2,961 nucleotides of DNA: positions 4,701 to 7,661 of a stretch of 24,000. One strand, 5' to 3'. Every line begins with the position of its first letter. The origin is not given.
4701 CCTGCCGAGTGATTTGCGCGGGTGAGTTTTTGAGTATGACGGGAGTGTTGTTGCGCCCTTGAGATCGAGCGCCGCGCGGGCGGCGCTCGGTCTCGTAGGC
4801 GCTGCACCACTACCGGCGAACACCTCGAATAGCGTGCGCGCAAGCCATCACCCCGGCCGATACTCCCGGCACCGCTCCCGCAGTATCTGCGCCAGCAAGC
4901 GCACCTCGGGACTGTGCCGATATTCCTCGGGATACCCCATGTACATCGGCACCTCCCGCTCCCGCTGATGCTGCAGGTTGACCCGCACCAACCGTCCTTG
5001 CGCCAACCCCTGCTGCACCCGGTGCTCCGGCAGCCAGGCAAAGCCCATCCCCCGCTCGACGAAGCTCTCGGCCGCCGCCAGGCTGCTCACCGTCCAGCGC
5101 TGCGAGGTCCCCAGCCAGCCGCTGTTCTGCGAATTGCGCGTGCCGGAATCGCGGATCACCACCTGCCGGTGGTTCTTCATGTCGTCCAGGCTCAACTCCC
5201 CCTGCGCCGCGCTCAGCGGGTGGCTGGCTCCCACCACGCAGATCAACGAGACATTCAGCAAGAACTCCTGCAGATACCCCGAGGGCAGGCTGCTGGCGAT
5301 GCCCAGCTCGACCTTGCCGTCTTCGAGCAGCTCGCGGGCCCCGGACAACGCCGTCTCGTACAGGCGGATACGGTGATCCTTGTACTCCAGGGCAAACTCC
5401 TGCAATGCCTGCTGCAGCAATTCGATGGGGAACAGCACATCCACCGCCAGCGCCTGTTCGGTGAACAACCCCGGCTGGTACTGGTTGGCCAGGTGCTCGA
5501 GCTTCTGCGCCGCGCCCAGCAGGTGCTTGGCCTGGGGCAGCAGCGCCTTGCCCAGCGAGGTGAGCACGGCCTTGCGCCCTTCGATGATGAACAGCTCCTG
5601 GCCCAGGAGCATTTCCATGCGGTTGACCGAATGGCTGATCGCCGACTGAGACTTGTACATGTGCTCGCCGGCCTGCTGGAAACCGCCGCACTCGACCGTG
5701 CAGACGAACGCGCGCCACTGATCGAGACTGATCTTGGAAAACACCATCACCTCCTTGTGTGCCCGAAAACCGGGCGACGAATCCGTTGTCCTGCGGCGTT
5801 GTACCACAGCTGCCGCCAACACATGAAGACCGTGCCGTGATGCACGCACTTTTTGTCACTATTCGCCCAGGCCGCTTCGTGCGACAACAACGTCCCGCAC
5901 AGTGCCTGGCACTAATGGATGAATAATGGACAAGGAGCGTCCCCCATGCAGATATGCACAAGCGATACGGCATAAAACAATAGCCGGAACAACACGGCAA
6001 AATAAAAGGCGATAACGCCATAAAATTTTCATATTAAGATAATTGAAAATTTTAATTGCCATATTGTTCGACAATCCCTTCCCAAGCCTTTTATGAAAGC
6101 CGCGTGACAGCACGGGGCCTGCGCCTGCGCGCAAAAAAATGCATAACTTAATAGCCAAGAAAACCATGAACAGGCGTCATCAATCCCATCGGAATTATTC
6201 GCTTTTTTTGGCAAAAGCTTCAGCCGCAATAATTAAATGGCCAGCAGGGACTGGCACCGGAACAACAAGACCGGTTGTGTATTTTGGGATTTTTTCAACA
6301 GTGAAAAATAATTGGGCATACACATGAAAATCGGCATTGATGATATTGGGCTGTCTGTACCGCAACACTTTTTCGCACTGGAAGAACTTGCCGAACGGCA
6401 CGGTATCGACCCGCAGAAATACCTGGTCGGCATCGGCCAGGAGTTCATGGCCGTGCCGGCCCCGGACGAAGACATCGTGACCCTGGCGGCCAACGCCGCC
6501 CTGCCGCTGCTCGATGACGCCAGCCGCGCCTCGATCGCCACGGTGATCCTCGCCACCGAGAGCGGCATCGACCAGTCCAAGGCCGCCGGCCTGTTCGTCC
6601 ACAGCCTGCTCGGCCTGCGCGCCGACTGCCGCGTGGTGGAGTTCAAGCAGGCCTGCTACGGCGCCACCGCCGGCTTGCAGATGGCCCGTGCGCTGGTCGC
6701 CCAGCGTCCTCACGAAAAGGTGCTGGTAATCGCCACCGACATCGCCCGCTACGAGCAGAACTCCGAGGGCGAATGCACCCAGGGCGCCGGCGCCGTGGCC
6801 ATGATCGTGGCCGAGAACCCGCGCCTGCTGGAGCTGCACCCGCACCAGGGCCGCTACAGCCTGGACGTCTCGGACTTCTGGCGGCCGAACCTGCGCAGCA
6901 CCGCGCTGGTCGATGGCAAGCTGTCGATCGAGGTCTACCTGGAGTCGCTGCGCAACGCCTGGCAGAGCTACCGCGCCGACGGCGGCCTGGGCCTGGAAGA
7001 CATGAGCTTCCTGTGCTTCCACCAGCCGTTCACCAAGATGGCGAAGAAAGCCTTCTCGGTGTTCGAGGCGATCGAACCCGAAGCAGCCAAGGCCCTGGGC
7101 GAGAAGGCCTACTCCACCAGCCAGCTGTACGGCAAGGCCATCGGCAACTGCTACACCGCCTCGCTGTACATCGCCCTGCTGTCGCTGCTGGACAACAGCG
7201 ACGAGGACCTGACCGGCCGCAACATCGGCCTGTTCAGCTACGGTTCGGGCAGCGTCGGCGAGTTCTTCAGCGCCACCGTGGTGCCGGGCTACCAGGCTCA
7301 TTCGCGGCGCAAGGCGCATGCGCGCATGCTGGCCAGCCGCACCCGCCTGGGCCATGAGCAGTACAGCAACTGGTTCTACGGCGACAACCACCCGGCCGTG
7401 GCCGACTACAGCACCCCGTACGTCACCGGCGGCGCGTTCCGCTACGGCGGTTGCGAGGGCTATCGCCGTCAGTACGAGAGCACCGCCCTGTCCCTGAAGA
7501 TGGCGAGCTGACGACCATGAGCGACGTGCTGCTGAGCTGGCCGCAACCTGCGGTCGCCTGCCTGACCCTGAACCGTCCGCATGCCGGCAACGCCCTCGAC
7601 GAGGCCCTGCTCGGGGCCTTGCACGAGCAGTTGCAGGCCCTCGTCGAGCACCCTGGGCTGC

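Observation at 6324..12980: Orphan six-gene CoA-thioester pathway built around an HMG-CoA synthase in a genus that does not use mevalonate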

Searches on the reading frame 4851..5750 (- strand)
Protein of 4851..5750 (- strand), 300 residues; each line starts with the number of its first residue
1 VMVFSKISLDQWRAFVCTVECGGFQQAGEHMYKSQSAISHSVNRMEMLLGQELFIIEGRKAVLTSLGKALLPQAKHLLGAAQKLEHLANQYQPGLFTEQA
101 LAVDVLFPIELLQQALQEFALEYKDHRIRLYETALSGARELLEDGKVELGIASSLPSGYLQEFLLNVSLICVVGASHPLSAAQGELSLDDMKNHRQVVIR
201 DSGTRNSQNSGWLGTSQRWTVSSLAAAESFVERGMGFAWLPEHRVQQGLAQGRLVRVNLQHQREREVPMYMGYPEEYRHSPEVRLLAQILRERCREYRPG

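Call 5: search_protein_families(library=pfam, proteins=[window:4851-5750:-])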
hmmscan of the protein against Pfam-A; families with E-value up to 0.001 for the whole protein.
window:4851-5750:- (300 aa): 2 families
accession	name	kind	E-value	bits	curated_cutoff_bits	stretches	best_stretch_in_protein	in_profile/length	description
PF03466.25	LysR_substrate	-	3e-28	99.1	28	1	102-294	11-208/209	LysR substrate binding domain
PF00126.33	HTH_1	-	6.9e-15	55.2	26.6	1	9-67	1-59/60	Bacterial regulatory helix-turn-helix protein, lysR family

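Call 6: search_protein_families(library=ncbifam, proteins=[window:4851-5750:-])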
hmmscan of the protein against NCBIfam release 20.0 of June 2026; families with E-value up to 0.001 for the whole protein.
window:4851-5750:- (300 aa): 49 families (the best 25 are shown)
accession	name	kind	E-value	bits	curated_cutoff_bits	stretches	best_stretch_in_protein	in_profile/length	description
NF008294.1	PRK11074.1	equivalog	1.8e-27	96.5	345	1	20-264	15-264/300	DNA-binding transcriptional activator PunR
NF040786.1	LysR_Sec_metab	equivalog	2.8e-22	79.1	250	1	8-292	2-296/298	selenium metabolism-associated LysR family transcriptional regulator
NF007501.0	PRK10094.1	equivalog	1.3e-19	70.5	372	1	11-273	6-273/308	HTH-type transcriptional activator AllS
NF047520.1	trans_act_CidR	equivalog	6.7e-19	68.2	415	1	11-261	5-260/292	cidABC operon transcriptional activator CidR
NF040889.1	trans_reg_YeiE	equivalog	1.3e-18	67.3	480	1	6-262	2-259/288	DNA-binding transcriptional regulator YeiE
NF053705.1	TransRegGltCGpos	equivalog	4.8e-17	62.1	350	1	11-267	5-268/300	glutamate biosynthesis transcriptional regulator GltC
NF040888.1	trans_reg_YafC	equivalog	2.6e-16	59.4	470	1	6-292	2-291/293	DNA-binding transcriptional regulator YafC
TIGR03339.1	phn_lysR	subfamily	7.2e-16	58.3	341.1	1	11-246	1-239/279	aminoethylphosphonate catabolism associated LysR family transcriptional regulator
NF008722.0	PRK11716.1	equivalog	6.9e-15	54.8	246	1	11-258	5-259/293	HTH-type transcriptional activator IlvY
TIGR03298.1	argP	subfamily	3e-14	52.8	273.55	2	10-89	4-82/292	ArgP/LysG family DNA-binding transcriptional regulator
NF009888.0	PRK13348.1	subfamily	3.3e-14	52.6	297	2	9-77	5-72/302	HTH-type transcriptional regulator ArgP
TIGR02424.1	TF_pcaQ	equivalog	5.2e-14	51.8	303.8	1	7-295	3-299/300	pca operon transcription factor PcaQ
NF008095.0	PRK10837.1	subfamily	1.6e-13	50.5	281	1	6-263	2-260/290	LysR family transcriptional regulator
NF052373.1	TransRegAceRAcin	equivalog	6.6e-13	48.7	500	1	7-247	3-243/294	HTH-type transcriptional regulator AceR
NF002964.0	PRK03635.1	subfamily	1.3e-12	47.4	197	1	8-84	4-79/297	ArgP/LysG family DNA-binding transcriptional regulator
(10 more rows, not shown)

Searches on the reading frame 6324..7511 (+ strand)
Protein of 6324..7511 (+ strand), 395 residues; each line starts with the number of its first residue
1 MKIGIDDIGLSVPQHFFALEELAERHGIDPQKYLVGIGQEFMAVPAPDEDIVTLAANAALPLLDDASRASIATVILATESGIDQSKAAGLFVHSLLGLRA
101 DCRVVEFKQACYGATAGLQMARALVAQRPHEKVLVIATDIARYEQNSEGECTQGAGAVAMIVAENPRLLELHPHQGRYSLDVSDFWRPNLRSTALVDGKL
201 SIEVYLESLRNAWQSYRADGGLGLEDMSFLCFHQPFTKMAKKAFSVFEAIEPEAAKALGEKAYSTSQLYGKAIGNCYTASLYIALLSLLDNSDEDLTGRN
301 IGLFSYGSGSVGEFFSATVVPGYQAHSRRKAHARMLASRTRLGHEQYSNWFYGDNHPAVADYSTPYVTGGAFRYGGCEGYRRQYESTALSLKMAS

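Call 5: search_protein_families(library=pfam, proteins=[window:6324-7508:+])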
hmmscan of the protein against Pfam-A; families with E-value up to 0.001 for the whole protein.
window:6324-7508:+ (395 aa): 4 families
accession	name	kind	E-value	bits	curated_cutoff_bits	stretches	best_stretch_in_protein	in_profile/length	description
PF08540.16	HMG_CoA_synt_C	-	8.7e-28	98.2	25.1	2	254-345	135-232/280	Hydroxymethylglutaryl-coenzyme A synthase C terminal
PF01154.23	HMG_CoA_synt_N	-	2e-14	54.3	25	1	3-163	5-170/174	Hydroxymethylglutaryl-coenzyme A synthase N terminal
PF00195.25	Chal_sti_synt_N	-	1.7e-06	28.1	27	1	50-141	98-191/225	Chalcone and stilbene synthases, N-terminal domain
PF08545.16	ACP_syn_III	-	4.5e-06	26.9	24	1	107-165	3-64/80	3-Oxoacyl-[acyl-carrier-protein (ACP)] synthase III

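Call 6: search_protein_families(library=ncbifam, proteins=[window:6324-7508:+])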
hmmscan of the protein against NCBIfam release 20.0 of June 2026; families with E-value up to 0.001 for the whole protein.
window:6324-7508:+ (395 aa): 10 families
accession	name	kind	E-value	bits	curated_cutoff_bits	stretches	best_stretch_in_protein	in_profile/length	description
TIGR01835.1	HMG-CoA-S_prok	equivalog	6.8e-137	456.3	360.35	1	3-384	1-382/382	hydroxymethylglutaryl-CoA synthase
NF041302.1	HMG_CoAsyn_Halo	equivalog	6.3e-55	186.9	800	2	2-244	3-255/443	hydroxymethylglutaryl-CoA synthase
TIGR01833.1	HMG-CoA-S_euk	equivalog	1.6e-45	156.1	286.2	2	2-245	4-264/457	hydroxymethylglutaryl-CoA synthase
NF003274.0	PRK04262.1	equivalog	6.4e-39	133.9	244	1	1-347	1-337/347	hydroxymethylglutaryl-CoA synthase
TIGR00748.1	HMG_CoA_syn_Arc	equivalog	6e-26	91.5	353.35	1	3-320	2-308/345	hydroxymethylglutaryl-CoA synthase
NF006829.0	PRK09352.1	subfamily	3.6e-09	36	249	1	45-174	47-183/322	beta-ketoacyl-ACP synthase 3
TIGR00747.1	fabH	subfamily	1.1e-07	31.3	292.1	1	45-167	45-171/322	beta-ketoacyl-ACP synthase III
NF005308.0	PRK06840.1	equivalog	5e-07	29.1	315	1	1-165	3-175/339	3-oxoacyl-ACP synthase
NF006720.0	PRK09258.1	equivalog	5.9e-05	22.5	285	0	49-143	59-155/338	3-oxoacyl-ACP synthase III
NF009519.0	PRK12880.1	equivalog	0.00075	18.9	436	1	31-140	42-150/353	beta-ketoacyl-ACP synthase III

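Call 7: find_encoding_contigs(protein=window:6324-7511:+, flank=10000, max_places=6)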
Protein window:6324-7511:+ (395 aa): 16 contigs read that carry it; 6 places shown.
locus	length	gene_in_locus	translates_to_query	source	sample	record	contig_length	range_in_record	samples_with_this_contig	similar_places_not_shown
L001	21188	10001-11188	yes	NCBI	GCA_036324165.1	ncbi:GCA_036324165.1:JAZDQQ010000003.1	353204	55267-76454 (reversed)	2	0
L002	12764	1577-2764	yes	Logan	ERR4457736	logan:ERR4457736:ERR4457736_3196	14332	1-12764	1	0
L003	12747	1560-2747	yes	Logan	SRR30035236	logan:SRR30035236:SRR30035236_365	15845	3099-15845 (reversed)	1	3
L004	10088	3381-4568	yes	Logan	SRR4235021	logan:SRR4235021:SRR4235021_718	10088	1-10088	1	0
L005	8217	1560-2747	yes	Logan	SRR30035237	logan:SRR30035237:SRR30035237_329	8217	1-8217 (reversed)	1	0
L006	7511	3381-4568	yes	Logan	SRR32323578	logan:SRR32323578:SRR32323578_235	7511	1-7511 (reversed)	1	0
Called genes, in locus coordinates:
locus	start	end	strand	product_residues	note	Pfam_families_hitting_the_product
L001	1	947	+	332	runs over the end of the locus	PF13531:SBP_bac_11, PF13343:SBP_bac_6 (weak)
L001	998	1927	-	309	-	PF10672:Methyltrans_SAM, PF03602:Cons_hypoth95 (weak)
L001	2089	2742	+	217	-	PF01323:DSBA, PF13743:Thioredoxin_5 (weak)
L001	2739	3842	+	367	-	PF25919:BSH_CusB (faint), PF25917:BSH_RND, PF25973:BSH_CzcB, PF25954:Beta-barrel_RND_2, PF25944:Beta-barrel_RND (weak), PF25967:RND-MFP_C (faint), PF25989:YknX_C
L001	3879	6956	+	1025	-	PF00873:ACR_tran, PF03176:MMPL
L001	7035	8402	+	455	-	PF02321:OEP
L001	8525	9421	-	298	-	PF00126:HTH_1, PF03466:LysR_substrate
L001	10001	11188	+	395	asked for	PF01154:HMG_CoA_synt_N, PF00195:Chal_sti_synt_N (weak), PF08545:ACP_syn_III (weak), PF08540:HMG_CoA_synt_C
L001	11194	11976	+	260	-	PF00378:ECH_1, PF16113:ECH_2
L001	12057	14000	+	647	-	PF13522:GATase_6, PF13537:GATase_7, PF00733:Asn_synthase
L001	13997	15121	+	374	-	PF01494:FAD_binding_3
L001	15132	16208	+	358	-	PF02771:Acyl-CoA_dh_N (weak), PF02770:Acyl-CoA_dh_M, PF00441:Acyl-CoA_dh_1, PF08028:Acyl-CoA_dh_2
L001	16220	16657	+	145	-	PF03061:4HBT (weak)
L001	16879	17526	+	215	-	PF02525:Flavodoxin_2, PF03358:FMN_red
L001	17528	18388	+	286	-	PF13409:GST_N_2 (weak), PF00043:GST_C, PF14497:GST_C_3 (weak), PF13410:GST_C_2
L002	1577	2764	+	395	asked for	PF01154:HMG_CoA_synt_N, PF00195:Chal_sti_synt_N (weak), PF08545:ACP_syn_III (weak), PF08540:HMG_CoA_synt_C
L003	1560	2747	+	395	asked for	PF01154:HMG_CoA_synt_N, PF00195:Chal_sti_synt_N (weak), PF08545:ACP_syn_III (weak), PF08540:HMG_CoA_synt_C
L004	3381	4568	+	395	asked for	PF01154:HMG_CoA_synt_N, PF00195:Chal_sti_synt_N (weak), PF08545:ACP_syn_III (weak), PF08540:HMG_CoA_synt_C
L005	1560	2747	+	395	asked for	PF01154:HMG_CoA_synt_N, PF00195:Chal_sti_synt_N (weak), PF08545:ACP_syn_III (weak), PF08540:HMG_CoA_synt_C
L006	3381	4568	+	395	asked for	PF01154:HMG_CoA_synt_N, PF00195:Chal_sti_synt_N (weak), PF08545:ACP_syn_III (weak), PF08540:HMG_CoA_synt_C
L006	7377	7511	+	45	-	?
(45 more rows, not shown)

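Call 48: list_cluster_members(proteins=[window:6324-7508:+, window:8380-10320:+, window:11455-12528:+, window:12543-12977:+])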
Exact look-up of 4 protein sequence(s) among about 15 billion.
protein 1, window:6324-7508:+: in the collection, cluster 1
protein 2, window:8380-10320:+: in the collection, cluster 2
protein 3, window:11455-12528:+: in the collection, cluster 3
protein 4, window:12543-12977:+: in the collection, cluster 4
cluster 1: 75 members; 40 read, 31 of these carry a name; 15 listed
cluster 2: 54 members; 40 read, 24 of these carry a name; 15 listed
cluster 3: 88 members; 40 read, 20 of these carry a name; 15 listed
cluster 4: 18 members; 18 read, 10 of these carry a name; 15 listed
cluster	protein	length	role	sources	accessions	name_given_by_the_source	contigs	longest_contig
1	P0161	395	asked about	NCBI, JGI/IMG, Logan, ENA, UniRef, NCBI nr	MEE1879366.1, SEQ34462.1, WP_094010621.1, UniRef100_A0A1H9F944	hydroxymethylglutaryl-CoA synthase [Pseudomonas soli] | hydroxymethylglutaryl-CoA synthase | Hydroxymethylglutaryl-CoA synthase n=1 Tax=Pseudomonas soli TaxID=1306993 ...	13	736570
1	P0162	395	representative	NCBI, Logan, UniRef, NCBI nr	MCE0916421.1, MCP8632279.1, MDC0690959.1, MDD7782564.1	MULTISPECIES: hydroxymethylglutaryl-CoA synthase [unclassified Pseudomonas] | hydroxymethylglutaryl-CoA synthase n=1 Tax=unclassified Pseudomonas TaxID=196821 ...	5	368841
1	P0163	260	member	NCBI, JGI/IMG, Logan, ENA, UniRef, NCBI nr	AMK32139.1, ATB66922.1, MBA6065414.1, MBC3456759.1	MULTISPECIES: enoyl-CoA hydratase-related protein [Pseudomonas] | Enoyl-CoA hydratase/isomerase family protein n=5 Tax=Pseudomonas mosselii TaxID=78327 ...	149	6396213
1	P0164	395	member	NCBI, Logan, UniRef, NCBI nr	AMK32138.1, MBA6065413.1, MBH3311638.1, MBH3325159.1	hydroxymethylglutaryl-CoA synthase [Pseudomonas mosselii] | Hydroxymethylglutaryl-CoA synthase n=1 Tax=Pseudomonas mosselii TaxID=78327 ...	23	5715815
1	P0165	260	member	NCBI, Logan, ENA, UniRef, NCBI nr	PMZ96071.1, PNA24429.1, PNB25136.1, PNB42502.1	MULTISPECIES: enoyl-CoA hydratase-related protein [unclassified Pseudomonas] | enoyl-CoA hydratase-related protein n=1 Tax=unclassified Pseudomonas TaxID=196821 ...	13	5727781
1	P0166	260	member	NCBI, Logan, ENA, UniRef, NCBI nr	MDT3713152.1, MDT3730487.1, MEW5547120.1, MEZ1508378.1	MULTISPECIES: enoyl-CoA hydratase-related protein [Pseudomonas] | enoyl-CoA hydratase-related protein n=1 Tax=Pseudomonas TaxID=286 RepID=UPI0028961870 | enoyl-CoA hydratase-related protein [Pseudomonas soli]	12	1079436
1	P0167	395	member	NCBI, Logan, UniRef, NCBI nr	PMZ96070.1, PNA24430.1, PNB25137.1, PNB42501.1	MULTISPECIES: hydroxymethylglutaryl-CoA synthase [unclassified Pseudomonas] | hydroxymethylglutaryl-CoA synthase n=1 Tax=unclassified Pseudomonas TaxID=196821 ...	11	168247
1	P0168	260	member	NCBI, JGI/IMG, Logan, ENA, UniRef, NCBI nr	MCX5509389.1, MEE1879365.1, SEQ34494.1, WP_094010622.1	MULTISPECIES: enoyl-CoA hydratase-related protein [Pseudomonas] | methylglutaconyl-CoA hydratase | Enoyl-CoA hydratase-related protein n=1 Tax=Pseudomonas soli TaxID=1306993 ...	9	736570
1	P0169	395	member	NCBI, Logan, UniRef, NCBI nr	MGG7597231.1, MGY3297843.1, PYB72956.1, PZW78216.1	hydroxymethylglutaryl-CoA synthase [Pseudomonas sp. TE6288] | Hydroxymethylglutaryl-CoA synthase n=2 Tax=Pseudomonas TaxID=286 RepID=A0A2V4I401_9PSED | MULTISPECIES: hydroxymethylglutaryl-CoA synthase [Pseudomonas]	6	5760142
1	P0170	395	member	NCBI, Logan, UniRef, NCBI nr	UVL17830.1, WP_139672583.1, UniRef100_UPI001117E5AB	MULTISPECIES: hydroxymethylglutaryl-CoA synthase [unclassified Pseudomonas] | hydroxymethylglutaryl-CoA synthase n=1 Tax=unclassified Pseudomonas TaxID=196821 ...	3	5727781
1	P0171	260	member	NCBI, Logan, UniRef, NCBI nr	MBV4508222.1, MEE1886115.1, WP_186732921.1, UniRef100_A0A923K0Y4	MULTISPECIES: enoyl-CoA hydratase-related protein [Pseudomonas] | Enoyl-CoA hydratase/isomerase family protein n=2 Tax=Pseudomonas TaxID=286 ...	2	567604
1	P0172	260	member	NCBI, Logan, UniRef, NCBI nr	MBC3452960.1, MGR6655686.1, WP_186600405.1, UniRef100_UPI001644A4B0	enoyl-CoA hydratase/isomerase family protein [Pseudomonas mosselii] | enoyl-CoA hydratase-related protein n=1 Tax=Pseudomonas mosselii TaxID=78327 ... | enoyl-CoA hydratase-related protein [Pseudomonas mosselii]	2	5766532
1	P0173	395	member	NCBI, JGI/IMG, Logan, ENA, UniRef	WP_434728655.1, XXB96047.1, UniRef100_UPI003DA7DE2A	hydroxymethylglutaryl-CoA synthase [Pseudomonas soli] | hydroxymethylglutaryl-CoA synthase n=1 Tax=Pseudomonas soli TaxID=1306993 ...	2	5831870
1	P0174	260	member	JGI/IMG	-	methylglutaconyl-CoA hydratase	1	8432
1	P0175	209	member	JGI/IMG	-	methylglutaconyl-CoA hydratase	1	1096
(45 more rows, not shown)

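Call 51: search_solved_structures(query=window:6324-7508:+, max_evalue=1e-20)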
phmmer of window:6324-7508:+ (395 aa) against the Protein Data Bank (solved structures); distinct sequences matched with E-value up to 1e-20: 22.
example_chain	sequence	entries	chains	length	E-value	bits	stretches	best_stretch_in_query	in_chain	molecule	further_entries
1xpk_A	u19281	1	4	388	5.4e-100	338.3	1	1-351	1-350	3-hydroxy-3-methylglutaryl CoA synthase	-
1xpl_A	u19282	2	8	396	5.6e-100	338.2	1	1-352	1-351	3-hydroxy-3-methylglutaryl CoA synthase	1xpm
1tvz_A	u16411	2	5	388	9.7e-99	334.1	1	1-351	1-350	3-hydroxy-3-methylglutaryl-CoA synthase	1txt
1x9e_A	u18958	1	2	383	1.4e-94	320.4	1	1-351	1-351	HMG-CoA synthase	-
1ysl_A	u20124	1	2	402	1.7e-94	320.2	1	1-351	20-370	HMG-CoA synthase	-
3v4n_A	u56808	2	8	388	3.9e-94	319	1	1-351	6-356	HMG-CoA synthase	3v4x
2hdb_A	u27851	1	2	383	5.1e-94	318.6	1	1-351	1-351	HMG-CoA synthase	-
3leh_A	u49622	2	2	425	4.2e-84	286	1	1-354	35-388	Putative hydroxymethylglutaryl-CoA synthase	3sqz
5hwq_A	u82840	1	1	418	9.8e-66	225.5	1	2-385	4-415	Hydroxymethylglutaryl-CoA synthase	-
5hwo_A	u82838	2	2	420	1e-65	225.5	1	2-385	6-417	Hydroxymethylglutaryl-CoA synthase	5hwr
5hwp_A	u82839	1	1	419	1.1e-65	225.4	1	2-385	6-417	Hydroxymethylglutaryl-CoA synthase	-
5kp5_A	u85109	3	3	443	1.6e-51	178.8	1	15-356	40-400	CurD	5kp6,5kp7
5kp8_A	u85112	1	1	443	4e-50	174.1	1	15-356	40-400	CurD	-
8s81_A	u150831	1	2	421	8.7e-48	166.5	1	44-348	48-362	HMG-CoA synthase-like protein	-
4yxq_A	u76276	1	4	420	2.8e-45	158.2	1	16-354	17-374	Polyketide biosynthesis 3-hydroxy-3-methylglutaryl-ACP synthase PksG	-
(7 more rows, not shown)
